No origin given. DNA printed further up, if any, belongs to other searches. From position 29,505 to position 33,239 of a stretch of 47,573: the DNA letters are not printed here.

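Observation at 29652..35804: Oligosaccharyltransferase AglB fused to a ~1,100-aa sequon-saturated surface array with its own C-terminal anchor (2,050 aa)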

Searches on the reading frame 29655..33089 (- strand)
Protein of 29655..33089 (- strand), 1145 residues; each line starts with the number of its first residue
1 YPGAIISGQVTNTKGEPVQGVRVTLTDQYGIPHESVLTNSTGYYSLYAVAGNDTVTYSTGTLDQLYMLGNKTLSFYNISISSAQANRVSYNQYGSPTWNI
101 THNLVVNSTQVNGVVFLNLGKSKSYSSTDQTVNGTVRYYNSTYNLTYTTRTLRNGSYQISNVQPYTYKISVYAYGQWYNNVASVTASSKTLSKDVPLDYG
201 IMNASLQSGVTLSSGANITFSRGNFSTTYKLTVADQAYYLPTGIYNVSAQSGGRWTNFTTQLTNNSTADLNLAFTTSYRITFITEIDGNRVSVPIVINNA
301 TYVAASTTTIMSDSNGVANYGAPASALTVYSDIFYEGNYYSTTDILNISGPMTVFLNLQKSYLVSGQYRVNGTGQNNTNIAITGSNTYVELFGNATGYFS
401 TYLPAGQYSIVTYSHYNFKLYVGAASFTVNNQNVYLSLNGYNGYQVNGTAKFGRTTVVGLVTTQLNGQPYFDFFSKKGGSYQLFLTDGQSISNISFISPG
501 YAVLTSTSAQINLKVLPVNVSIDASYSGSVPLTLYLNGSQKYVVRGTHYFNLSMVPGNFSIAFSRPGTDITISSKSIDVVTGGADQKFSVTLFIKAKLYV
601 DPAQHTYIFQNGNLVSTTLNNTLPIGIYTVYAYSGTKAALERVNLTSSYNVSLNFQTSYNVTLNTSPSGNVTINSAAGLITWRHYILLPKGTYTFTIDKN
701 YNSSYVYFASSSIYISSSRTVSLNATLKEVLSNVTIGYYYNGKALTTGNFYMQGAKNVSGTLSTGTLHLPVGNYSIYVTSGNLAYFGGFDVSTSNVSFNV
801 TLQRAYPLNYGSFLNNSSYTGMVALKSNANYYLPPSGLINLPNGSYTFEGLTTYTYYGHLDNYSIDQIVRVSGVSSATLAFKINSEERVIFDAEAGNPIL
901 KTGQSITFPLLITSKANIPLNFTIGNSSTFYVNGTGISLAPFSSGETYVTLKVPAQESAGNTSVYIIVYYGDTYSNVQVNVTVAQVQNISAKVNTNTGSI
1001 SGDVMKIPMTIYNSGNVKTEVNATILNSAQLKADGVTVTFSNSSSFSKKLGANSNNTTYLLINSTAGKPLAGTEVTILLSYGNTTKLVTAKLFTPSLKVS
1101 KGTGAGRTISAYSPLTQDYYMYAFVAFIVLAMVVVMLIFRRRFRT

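Call 37: predict_structure(alignment_id=A2)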
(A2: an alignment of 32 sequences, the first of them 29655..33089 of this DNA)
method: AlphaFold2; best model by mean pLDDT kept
length: 1145 residues; sequences in the alignment: 32
mean_pLDDT: 85.3   pTM: 0.52
mean pLDDT of the five models: 85.3, 84.5, 83.3, 83.0, 78.5
residues with pLDDT >= 90: 382; 70-90: 686; 50-70: 54; < 50: 23
segments of 3 or more residues with pLDDT < 50: 303-305, 1097-1099, 1101-1113, 1143-1145
pLDDT, mean of each block of 10 residues (from residue 1): 80 81 87 88 88 87 82 86 82 77 81 89 82 93 88 89 88 89 82 90 89 88 81 91 87 81 89 81 91 81 58 82 85 90 89 92 94 86 88 89 93 89 92 92 92 86 88 84 89 89 88 89 84 90 91 90 89 85 80 89 83 88 89 89 88 89 89 90 91 90 81 91 88 90 89 90 84 92 92 85 93 87 88 92 93 86 92 89 86 88 89 88 81 84 89 83 86 85 87 77 82 87 86 83 85 86 72 85 85 59 43 53 68 68 52
secondary structure, 60 per line:
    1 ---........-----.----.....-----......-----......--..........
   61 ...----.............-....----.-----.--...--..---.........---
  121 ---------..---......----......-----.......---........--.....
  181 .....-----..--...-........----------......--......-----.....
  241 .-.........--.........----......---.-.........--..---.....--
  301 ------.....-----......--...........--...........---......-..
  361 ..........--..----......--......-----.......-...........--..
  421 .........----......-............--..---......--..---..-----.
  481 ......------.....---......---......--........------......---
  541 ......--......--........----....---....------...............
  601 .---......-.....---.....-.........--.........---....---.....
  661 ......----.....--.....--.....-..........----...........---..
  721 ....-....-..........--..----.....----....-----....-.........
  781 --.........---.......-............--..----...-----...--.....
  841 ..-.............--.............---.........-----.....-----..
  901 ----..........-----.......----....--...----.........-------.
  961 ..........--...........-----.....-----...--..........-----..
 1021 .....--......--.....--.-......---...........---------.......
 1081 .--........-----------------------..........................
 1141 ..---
elements in order (helices of 4 or more, strands of 3 or more residues): E4-11 E22-26 E32-37 E43-48 E51-63 E68-80 H82-85 E99-101 E109-117 E135-140 E145-150 E156-162 E166-173 E176-185 E195-197 E199-206 E217-222 E225-230 E236-241 E243-251 E254-262 E267-272 E278-286 E294-298 E307-311 E317-322 E325-335 E338-348 E352-357 E359-370 E379-384 E387-392 E398-404 E406-416 E419-429 E434-439 E441-452 E460-465 E480-486 E493-497 E501-506 E510-515 E518-525 E532-537 E541-546 E549-554 E557-564 E569-572 E576-579 E586-601 E605-610 E612-616 E620-624 E626-634 E637-645 E649-652 E656-666 E671-675 E678-682 E685-689 E691-700 E705-715 E719-724 E726-729 E731-740 E749-753 E758-761 E767-770 E772-780 E783-791 E795-801 E803-814 E823-825 E831-833 E836-842 E844-856 E859-871 E875-883 E889-893 E905-914 E920-926 E931-934 E937-939 E944-952 E960-970 E973-983 E989-993 E999-1001 E1004-1013 E1019-1025 H1028-1033 E1036-1040 E1045-1050 E1054-1064 E1074-1081 E1084-1091 H1115-1142

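Call 40: fold_search(model_id=the predicted structure, library=pdb)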
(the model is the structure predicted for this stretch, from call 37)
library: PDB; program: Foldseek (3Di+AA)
matches with E <= 10: 1742; with E <= 0.001: 141
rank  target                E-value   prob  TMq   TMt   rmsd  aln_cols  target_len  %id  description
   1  7som_D                1.0e-12  1.00  0.09  0.07  49.3      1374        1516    8  Ciliary C2 central pair apparatus isolated from Chlamydomonas reinhardtii (released 2022-04-13)
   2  7sqc_O0               2.0e-12  1.00  0.10  0.10  74.1      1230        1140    8  Ciliary C1 central pair apparatus isolated from Chlamydomonas reinhardtii (released 2022-04-13)
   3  9ijj_4G               1.4e-11  1.00  0.08  0.03  117.1      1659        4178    8  In situ structure of the central apparatus in mouse sperm axoneme. (released 2025-06-04)
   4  9ijj_h                3.3e-11  1.00  0.08  0.07  52.3      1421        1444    8  In situ structure of the central apparatus in mouse sperm axoneme. (released 2025-06-04)
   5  9ijj_4I               4.1e-10  1.00  0.10  0.05  122.3      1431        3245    8  In situ structure of the central apparatus in mouse sperm axoneme. (released 2025-06-04)
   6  4u48                  1.2e-09  1.00  0.10  0.08  44.2      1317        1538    8  Crystal structure of Salmonella alpha-2-macroglobulin (released 2014-09-17)
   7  9ijj_4H               1.4e-09  1.00  0.12  0.05  72.0      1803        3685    8  In situ structure of the central apparatus in mouse sperm axoneme. (released 2025-06-04)
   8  9u62_E                1.4e-09  1.00  0.08  0.06  40.3      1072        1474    8  AP pathways C3 convertase C3bBbP and C3 complex (released 2026-01-14)
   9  7q61_A                2.3e-09  1.00  0.09  0.08  39.9      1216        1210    8  Structure of TEV conjugated A2ML1 (A2ML1-TC) (released 2022-04-20)
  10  9ijj_O                3.4e-09  1.00  0.11  0.10  120.3      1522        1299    6  In situ structure of the central apparatus in mouse sperm axoneme. (released 2025-06-04)
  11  6h04_A                7.3e-09  1.00  0.08  0.08  38.2      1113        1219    8  Closed conformation of the Membrane Attack Complex (released 2018-12-19)
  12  8s3o_A                9.0e-09  1.00  0.10  0.09  39.5      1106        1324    7  Structure of native human CD109 (released 2025-03-05)
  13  7o7p_A                1.2e-08  0.99  0.08  0.07  40.4      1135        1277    8  (h-alpha2M)4 activated state (released 2022-04-13)
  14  6fwv_A                1.2e-08  1.00  0.07  0.15  35.3       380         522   16  The Bacillus anthracis TIE protein (released 2018-08-08)
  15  6tav_C                1.3e-08  0.99  0.09  0.08  40.3      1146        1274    9  Crystal structure of endopeptidase-induced alpha2-macroglobulin (released 2021-05-12)
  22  6fwv_B                2.9e-08  1.00  0.07  0.15  35.4       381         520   16  The Bacillus anthracis TIE protein (released 2018-08-08)
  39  6vjb                  2.6e-07  0.99  0.09  0.08  31.7      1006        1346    8  Crystal structure of a catalytically inactive CXC Chemokine-degrading protease SpyCEP from Streptococcus pyogenes (released 2020-04-15)
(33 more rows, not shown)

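Call 75: search_solved_structures(query=window:29655-33089:-, max_evalue=1)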
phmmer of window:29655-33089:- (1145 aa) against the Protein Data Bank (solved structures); distinct sequences matched with E-value up to 1: 0.
